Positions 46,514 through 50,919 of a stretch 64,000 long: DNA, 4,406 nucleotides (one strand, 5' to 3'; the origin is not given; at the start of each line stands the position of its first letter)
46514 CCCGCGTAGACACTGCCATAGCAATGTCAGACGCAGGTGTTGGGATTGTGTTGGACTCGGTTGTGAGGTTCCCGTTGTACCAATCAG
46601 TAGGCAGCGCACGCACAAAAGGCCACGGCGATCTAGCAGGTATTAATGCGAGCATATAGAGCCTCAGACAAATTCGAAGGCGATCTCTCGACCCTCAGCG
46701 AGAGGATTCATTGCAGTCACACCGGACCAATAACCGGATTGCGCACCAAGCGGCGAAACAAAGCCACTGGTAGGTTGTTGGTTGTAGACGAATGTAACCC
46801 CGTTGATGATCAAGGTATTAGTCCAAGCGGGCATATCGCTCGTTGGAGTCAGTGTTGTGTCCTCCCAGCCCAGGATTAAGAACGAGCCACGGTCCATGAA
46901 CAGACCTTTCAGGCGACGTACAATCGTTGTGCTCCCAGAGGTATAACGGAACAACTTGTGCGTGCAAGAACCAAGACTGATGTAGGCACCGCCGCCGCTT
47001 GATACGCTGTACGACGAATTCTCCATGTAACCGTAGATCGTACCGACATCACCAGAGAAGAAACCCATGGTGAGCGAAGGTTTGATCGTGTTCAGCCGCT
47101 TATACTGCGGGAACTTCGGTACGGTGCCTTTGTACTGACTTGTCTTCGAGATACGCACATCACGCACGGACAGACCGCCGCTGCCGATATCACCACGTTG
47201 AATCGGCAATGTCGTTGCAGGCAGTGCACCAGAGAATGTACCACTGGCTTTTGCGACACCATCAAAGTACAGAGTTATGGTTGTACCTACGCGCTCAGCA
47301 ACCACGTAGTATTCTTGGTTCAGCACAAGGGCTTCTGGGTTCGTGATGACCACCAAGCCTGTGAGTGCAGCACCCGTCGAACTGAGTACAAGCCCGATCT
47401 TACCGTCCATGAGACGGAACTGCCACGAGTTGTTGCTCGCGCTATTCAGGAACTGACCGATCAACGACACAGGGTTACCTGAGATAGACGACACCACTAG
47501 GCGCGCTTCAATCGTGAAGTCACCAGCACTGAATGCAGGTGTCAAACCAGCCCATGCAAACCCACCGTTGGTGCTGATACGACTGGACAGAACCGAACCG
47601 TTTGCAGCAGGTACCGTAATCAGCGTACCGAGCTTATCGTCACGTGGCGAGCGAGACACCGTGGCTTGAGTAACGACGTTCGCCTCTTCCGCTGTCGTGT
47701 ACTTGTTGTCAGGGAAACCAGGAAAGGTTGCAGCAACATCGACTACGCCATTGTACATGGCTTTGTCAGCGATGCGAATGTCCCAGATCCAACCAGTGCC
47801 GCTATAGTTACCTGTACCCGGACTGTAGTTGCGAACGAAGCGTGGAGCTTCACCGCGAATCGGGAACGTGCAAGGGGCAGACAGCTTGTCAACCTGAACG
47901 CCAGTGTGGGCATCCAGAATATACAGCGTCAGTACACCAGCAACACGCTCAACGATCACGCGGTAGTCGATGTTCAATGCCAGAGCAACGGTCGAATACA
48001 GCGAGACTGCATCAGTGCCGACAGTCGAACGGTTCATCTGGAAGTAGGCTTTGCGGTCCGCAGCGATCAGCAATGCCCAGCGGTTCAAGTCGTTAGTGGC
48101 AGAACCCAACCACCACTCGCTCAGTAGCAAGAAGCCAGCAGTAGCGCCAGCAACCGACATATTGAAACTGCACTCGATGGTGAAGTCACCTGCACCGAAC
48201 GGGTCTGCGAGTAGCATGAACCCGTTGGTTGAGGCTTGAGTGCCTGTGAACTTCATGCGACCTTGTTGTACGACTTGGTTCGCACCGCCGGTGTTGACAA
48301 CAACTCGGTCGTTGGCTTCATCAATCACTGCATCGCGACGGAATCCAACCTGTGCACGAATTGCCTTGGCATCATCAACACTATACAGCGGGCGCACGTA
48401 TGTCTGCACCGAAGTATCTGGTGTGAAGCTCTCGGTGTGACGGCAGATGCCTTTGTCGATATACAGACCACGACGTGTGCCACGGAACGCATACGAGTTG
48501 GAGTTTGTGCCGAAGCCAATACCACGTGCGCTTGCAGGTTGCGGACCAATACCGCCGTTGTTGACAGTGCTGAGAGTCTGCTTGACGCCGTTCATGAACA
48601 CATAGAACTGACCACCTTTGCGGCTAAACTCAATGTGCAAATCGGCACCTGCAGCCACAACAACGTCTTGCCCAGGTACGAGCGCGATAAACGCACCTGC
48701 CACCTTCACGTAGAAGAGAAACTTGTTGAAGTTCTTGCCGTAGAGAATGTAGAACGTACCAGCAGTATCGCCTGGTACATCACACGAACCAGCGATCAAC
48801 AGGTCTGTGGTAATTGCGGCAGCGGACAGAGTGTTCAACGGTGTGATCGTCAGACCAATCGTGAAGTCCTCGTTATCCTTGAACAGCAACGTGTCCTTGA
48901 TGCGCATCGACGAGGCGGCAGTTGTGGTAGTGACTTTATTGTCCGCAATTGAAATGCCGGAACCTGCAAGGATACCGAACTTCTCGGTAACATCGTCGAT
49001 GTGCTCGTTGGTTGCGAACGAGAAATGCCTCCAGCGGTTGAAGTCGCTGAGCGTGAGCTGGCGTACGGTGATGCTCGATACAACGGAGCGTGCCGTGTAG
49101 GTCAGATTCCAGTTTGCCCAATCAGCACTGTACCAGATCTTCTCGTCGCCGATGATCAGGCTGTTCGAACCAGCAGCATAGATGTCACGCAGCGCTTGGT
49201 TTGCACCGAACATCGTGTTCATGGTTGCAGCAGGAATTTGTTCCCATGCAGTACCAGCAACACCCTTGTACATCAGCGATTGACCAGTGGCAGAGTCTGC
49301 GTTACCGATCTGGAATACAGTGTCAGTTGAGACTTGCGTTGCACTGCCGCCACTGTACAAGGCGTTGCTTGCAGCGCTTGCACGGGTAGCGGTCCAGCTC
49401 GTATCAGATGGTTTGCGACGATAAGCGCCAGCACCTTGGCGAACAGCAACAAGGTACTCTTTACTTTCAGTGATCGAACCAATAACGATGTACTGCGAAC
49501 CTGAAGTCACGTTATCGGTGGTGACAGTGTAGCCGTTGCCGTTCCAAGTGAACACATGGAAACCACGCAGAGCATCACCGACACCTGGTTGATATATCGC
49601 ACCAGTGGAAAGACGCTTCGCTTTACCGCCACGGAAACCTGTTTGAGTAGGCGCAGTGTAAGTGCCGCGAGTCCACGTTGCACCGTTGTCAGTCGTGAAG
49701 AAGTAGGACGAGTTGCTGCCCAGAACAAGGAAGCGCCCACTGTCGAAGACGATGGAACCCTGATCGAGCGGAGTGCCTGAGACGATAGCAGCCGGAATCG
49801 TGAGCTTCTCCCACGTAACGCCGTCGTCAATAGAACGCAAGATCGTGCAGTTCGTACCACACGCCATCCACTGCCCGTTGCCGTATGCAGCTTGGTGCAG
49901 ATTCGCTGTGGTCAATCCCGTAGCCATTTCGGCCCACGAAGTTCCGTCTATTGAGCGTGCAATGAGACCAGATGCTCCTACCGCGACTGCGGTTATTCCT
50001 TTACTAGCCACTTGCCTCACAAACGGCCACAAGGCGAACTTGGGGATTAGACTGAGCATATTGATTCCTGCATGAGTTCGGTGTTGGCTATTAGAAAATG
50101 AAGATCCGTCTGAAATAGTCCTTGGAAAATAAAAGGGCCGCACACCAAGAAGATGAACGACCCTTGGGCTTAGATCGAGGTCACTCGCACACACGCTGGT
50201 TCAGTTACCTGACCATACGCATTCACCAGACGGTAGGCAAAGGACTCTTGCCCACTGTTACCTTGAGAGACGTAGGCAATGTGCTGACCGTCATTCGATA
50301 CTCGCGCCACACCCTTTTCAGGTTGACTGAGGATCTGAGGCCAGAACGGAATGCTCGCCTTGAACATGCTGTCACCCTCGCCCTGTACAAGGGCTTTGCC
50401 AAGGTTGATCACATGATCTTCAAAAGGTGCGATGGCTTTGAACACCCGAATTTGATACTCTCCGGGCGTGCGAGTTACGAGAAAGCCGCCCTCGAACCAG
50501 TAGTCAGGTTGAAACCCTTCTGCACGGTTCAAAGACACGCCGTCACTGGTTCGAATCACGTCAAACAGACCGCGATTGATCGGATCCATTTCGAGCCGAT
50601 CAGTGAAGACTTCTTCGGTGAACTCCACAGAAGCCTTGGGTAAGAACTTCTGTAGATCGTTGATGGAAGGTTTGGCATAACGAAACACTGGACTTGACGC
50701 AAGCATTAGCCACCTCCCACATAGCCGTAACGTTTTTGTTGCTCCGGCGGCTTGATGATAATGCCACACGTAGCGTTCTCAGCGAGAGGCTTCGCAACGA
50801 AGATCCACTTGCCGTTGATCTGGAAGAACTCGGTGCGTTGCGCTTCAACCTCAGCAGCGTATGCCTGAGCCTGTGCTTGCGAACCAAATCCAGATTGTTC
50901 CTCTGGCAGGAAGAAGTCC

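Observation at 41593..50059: Three consecutive receptor-binding-type genes share an N-terminal MLxL(V/I)PxRSPWP module but carry different distal domains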

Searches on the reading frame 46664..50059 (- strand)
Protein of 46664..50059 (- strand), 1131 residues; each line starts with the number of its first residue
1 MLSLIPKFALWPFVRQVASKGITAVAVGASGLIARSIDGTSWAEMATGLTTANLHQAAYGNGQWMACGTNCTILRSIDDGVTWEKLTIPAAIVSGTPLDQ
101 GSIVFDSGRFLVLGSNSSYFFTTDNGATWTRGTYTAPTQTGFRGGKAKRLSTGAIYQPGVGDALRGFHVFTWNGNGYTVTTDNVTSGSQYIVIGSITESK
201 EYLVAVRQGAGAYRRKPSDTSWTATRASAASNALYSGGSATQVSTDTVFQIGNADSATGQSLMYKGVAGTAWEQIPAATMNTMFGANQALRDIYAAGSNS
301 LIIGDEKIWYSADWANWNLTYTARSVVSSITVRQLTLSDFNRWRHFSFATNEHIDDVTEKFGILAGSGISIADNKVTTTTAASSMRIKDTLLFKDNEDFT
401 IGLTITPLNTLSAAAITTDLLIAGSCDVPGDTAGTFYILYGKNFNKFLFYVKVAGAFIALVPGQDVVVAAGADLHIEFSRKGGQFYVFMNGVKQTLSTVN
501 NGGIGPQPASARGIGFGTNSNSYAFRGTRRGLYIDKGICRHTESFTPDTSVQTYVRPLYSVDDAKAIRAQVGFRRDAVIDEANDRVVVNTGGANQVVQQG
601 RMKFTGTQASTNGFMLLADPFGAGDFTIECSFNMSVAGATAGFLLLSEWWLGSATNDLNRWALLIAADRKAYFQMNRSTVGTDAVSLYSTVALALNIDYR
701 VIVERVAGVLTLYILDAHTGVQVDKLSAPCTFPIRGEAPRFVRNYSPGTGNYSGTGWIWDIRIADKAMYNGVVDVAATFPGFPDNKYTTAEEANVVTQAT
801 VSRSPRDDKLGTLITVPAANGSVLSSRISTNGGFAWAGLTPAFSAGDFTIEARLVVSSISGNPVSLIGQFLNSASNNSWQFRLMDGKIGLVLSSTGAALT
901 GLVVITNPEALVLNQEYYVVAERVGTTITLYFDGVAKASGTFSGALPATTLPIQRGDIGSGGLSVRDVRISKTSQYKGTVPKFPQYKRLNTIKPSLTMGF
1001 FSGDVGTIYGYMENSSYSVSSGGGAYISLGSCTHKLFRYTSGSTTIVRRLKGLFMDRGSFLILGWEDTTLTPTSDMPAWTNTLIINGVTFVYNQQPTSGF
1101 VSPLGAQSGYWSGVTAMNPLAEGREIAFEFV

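Call 5: search_protein_families(library=pfam, proteins=[window:46664-50059:-], max_evalue=0.01)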
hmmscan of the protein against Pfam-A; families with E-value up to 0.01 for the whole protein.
window:46664-50059:- (1131 aa): 4 families
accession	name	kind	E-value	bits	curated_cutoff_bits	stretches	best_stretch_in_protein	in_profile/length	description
PF13385.13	Laminin_G_3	-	2e-08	34.9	27.6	1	841-954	12-120/151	Concanavalin A-like lectin/glucanases superfamily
PF15902.12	Sortilin-Vps10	-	5.5e-06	25.9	33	2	72-139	2-67/446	Sortilin, neurotensin receptor 3,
PF02012.26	BNR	-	0.0044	17.2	27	0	120-130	1-11/12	BNR/Asp-box repeat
PF14870.12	PSII_BNR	-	0.0045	16.7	27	0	64-131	31-96/303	Photosynthesis system II assembly factor YCF48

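Call 6: search_protein_families(library=phrogs, proteins=[window:46664-50059:-], max_evalue=0.01)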
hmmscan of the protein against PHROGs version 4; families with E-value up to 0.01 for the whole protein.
window:46664-50059:- (1131 aa): 2 families
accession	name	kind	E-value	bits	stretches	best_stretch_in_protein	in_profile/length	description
phrog_3545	-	unknown function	1.4e-47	163.5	1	471-1131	463-1115/1115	-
phrog_38322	-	unknown function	1.9e-07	31.3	1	458-549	411-500/506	-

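Call 8: search_dna_similar(query=window:46664-50059:-, collection=phages, mode=protein, max_rows=30)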
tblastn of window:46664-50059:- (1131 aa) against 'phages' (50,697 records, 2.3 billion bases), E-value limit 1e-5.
Records with a match: 19; places in all: 25; records where one place covers at least 80% of the query: 0.
Best place of each record, by identity: <60% 19.
By first word of the organism name: Pseudomonas 14; Synechococcus 5.
By host as written in the record: Pseudomonas aeruginosa PAO1 7; Synechococcus sp. 5; Pseudomonas aeruginosa 4; - 3.
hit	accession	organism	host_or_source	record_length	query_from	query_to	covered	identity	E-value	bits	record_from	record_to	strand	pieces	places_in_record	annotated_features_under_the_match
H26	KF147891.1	Pseudomonas phage PaBG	Pseudomonas aeruginosa PAO1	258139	317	1131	72%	28.8%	2e-70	265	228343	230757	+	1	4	putative adhesin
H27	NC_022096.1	Pseudomonas phage PaBG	Pseudomonas aeruginosa PAO1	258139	317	1131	72%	28.8%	2e-70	265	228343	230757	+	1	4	putative adhesin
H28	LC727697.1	Pseudomonas phage sp. 30-2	Pseudomonas aeruginosa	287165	330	814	43%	26.1%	5e-10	70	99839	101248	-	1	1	hypothetical protein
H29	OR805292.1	Pseudomonas phage Cassandra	Pseudomonas aeruginosa PAO1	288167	330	814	43%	25.9%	1e-9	69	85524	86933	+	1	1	hypothetical protein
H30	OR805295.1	Pseudomonas phage Paride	Pseudomonas aeruginosa PAO1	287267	330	814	43%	25.7%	2e-9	68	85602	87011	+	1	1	hypothetical protein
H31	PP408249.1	Pseudomonas phage vB_Pa-PAC2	Pseudomonas aeruginosa PAO1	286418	330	784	40%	26.5%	5e-10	71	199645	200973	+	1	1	putative adhesin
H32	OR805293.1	Pseudomonas phage Deifobo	Pseudomonas aeruginosa PAO1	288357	330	784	40%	26.5%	7e-10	70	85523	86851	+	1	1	hypothetical protein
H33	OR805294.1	Pseudomonas phage Ettore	Pseudomonas aeruginosa PAO1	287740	330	784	40%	26.3%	5e-10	70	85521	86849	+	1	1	hypothetical protein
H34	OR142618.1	Pseudomonas phage Callisto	Pseudomonas aeruginosa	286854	330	784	40%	26.3%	9e-10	69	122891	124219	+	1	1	hypothetical protein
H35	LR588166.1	Pseudomonas phage vB_PaeM_MIJ3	-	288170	330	784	40%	26.3%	2e-9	68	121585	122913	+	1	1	hypothetical protein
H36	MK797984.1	Pseudomonas phage vB_PaeM_PA5oct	-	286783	330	784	40%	26.3%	3e-9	68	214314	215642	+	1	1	putative adhesin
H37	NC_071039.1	Pseudomonas phage vB_PaeM_PA5oct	-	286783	330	784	40%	26.3%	3e-9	68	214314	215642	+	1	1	putative adhesin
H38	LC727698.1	Pseudomonas phage sp. 30-3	Pseudomonas aeruginosa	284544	330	784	40%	26.3%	4e-9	67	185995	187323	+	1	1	hypothetical protein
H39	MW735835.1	Pseudomonas phage pPa_SNUABM_DT01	Pseudomonas aeruginosa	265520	559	783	20%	29.3%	2e-14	85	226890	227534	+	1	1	hypothetical protein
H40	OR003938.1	Synechococcus phage DSL-LC03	Synechococcus sp.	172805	25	133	10%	38.5%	5e-6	57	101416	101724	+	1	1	baseplate wedge initiator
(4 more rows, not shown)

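Call 109: get_annotated_region(hit=H36, flank=4000)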
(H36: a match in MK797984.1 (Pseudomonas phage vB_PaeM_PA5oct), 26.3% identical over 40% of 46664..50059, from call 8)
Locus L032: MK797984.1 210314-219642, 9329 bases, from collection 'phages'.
description: Pseudomonas phage vB_PaeM_PA5oct, complete genome.
organism: Pseudomonas phage vB_PaeM_PA5oct (NCBI taxid 2163605)
taxonomy: Viruses; Duplodnaviria; Heunggongvirae; Uroviricota; Caudoviricetes; Arenbergviridae; Wroclawvirus; Wroclawvirus PA5oct
host: -; source: -; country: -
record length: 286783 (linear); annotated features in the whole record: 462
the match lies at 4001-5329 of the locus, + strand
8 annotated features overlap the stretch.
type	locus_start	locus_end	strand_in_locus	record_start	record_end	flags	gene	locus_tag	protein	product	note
CDS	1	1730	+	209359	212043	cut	-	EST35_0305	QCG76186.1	structural protein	ESI-MS/MS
CDS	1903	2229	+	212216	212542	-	-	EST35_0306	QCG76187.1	structural protein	ESI-MS/MS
CDS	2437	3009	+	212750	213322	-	-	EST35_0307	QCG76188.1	hypothetical protein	-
CDS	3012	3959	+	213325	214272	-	-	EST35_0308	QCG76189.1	kelch-like protein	ESI-MS/MS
CDS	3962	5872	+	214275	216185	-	-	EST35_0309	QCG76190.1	putative adhesin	ESI-MS/MS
CDS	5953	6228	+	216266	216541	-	-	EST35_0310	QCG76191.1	structural protein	ESI-MS/MS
CDS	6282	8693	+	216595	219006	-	-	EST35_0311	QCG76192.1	DNA polymerase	-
CDS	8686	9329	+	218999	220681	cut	-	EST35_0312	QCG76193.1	putative Hef-like homing endonuclease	-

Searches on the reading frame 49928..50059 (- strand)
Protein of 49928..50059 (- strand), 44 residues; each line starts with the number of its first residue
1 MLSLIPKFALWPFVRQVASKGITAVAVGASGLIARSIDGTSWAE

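Call 36: find_homologous_proteins(query=A5, max_evalue=10)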
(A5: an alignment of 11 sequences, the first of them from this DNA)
Query A5 (11 sequences) (44 aa, profile of the alignment): 1 proteins with E <= 10 among 197 candidates.
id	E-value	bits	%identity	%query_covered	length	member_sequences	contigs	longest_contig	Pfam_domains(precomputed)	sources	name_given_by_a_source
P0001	2.0e-5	42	44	36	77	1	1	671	-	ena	-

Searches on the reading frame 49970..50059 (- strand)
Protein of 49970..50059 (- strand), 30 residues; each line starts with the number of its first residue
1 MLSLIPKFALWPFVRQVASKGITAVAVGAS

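Call 84: search_protein_representatives(alignment_id=A7)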
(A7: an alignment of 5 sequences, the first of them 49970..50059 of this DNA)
Query: 5 sequences, 30 profile positions. Proteins with E-value up to 0.001 (for the whole library): 7; up to 1e-10: 1; up to 1e-30: 0. The best 7 are listed.
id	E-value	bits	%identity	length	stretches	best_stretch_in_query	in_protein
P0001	2.8e-11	59.2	-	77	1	1-30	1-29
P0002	3.7e-10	55.6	-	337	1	1-29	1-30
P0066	3.2e-09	52.6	-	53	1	1-30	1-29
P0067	5.7e-09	51.8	-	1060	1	1-28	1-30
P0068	4.0e-08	49.1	-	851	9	9-22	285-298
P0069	1.7e-07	47.1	-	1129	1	1-28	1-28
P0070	4.8e-04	36.0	-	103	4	12-22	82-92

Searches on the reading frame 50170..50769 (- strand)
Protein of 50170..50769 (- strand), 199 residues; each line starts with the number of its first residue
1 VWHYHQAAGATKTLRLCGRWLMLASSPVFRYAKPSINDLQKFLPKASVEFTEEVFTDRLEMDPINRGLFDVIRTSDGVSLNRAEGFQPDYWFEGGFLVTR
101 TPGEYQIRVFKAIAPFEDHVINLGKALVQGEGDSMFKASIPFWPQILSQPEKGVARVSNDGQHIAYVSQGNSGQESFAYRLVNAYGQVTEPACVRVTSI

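Call 5: search_protein_families(library=pfam, proteins=[window:50170-50769:-], max_evalue=0.01)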
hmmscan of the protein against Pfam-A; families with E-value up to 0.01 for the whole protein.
window:50170-50769:- (199 aa): 0 families

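Call 6: search_protein_families(library=phrogs, proteins=[window:50170-50769:-], max_evalue=0.01)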
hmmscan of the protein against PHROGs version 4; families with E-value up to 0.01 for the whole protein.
window:50170-50769:- (199 aa): 0 families

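Call 20: find_related_loci(query=A1, collection=viral_contigs, flank=10000)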
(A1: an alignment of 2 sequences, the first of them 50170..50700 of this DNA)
Query A1 (176 aa) in viral_contigs; peptide patterns used: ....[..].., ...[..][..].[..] (x = any residue, [..] = any of these).
187 stretches matched a pattern; 2 encode a relative of the query (tblastn E <= 1e-3); 2 distinct loci.
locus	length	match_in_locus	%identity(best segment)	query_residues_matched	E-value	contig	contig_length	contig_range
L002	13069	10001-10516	62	2-175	2e-71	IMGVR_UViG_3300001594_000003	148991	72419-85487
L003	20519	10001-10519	58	2-176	1e-63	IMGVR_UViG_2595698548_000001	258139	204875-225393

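Call 25: find_related_loci(query=A3, collection=metagenome_contigs, flank=10000)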
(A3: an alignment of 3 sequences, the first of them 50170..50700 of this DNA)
Query A3 (176 aa) in metagenome_contigs; peptide patterns used: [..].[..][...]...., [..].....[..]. (x = any residue, [..] = any of these).
146 stretches matched a pattern; 3 encode a relative of the query (tblastn E <= 1e-3); 3 distinct loci.
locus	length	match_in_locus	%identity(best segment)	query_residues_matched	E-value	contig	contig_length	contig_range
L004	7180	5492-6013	67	1-174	5e-80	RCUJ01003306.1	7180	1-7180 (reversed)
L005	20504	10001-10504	58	6-175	3e-63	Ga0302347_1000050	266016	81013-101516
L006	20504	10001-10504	58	6-175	3e-63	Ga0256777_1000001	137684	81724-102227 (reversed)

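Call 76: search_protein_families(library=pfam, proteins=[L005:10569-12023:+, L002:10618-12609:+, L005:15699-18287:+], max_evalue=0.01)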
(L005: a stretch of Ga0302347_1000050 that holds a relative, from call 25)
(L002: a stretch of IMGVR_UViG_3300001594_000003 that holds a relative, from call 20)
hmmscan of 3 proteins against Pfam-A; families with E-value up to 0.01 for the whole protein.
L005:10569-12023:+ (484 aa): 0 families

L002:10618-12609:+ (663 aa): 3 families
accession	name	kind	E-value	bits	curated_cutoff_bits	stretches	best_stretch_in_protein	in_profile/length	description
PF13385.13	Laminin_G_3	-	1.2e-12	48.6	27.6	2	450-588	4-130/151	Concanavalin A-like lectin/glucanases superfamily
PF00054.30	Laminin_G_1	-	3.4e-08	34.2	24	1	525-592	41-99/131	Laminin G domain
PF02210.31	Laminin_G_2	-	7.9e-05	23.6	22.9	0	522-566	38-82/126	Laminin G domain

L005:15699-18287:+ (862 aa): 2 families
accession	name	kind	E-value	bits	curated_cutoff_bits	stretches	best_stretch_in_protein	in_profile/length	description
PF13385.13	Laminin_G_3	-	1.5e-24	87.3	27.6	3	75-219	10-146/151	Concanavalin A-like lectin/glucanases superfamily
PF06439.18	3keto-disac_hyd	-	0.0029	18.1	26.8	0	714-812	52-150/187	3-keto-disaccharide hydrolase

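Call 115: search_protein_families(library=pfam, proteins=[window:50170-50706:-], max_evalue=0.05)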
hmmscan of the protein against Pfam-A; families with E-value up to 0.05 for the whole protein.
window:50170-50706:- (178 aa): 0 families
